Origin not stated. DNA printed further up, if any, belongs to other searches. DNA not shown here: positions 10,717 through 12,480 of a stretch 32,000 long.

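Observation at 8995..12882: AT-rich island with an MFS exporter, a 23-aa peptide ORF and a HEAT+FGE-fold enzyme: candidate uncharacterised peptide-modification or conflict module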

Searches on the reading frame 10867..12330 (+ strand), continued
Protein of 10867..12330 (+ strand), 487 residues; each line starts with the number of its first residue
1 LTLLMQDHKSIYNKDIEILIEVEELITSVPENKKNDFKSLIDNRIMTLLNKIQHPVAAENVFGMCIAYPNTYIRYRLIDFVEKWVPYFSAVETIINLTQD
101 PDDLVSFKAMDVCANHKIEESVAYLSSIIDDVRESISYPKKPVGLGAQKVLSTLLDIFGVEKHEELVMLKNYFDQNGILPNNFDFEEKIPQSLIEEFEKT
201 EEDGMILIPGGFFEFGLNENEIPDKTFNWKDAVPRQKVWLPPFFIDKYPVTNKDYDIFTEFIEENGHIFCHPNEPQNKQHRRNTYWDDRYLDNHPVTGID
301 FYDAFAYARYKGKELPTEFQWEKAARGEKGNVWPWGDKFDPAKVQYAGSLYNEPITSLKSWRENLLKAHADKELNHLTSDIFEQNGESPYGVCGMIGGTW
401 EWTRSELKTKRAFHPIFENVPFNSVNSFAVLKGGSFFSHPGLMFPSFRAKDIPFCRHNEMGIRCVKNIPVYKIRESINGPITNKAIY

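Call 85: find_encoding_contigs(protein=P0045, flank=4000, max_places=1)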
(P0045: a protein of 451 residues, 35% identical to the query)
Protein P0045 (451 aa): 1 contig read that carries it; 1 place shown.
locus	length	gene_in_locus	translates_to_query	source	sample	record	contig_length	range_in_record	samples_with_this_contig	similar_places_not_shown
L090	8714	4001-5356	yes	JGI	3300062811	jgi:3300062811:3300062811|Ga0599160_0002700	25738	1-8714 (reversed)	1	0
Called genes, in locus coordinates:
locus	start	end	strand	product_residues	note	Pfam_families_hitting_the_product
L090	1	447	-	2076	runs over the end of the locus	PF00501:AMP-binding, PF13193:AMP-binding_C (faint), PF00550:PP-binding (weak), PF00668:Condensation, PF00501:AMP-binding, PF00550:PP-binding, PF00668:Condensation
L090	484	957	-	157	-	-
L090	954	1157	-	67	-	-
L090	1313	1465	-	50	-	-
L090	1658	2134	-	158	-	-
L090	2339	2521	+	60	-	-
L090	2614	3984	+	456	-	PF13483:Lactamase_B_3, PF12706:Lactamase_B_2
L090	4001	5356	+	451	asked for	PF03781:FGE-sulfatase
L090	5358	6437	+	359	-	PF02492:cobW, PF07683:CobW_C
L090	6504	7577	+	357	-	-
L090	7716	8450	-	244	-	PF13847:Methyltransf_31 (weak), PF13649:Methyltransf_25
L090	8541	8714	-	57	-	?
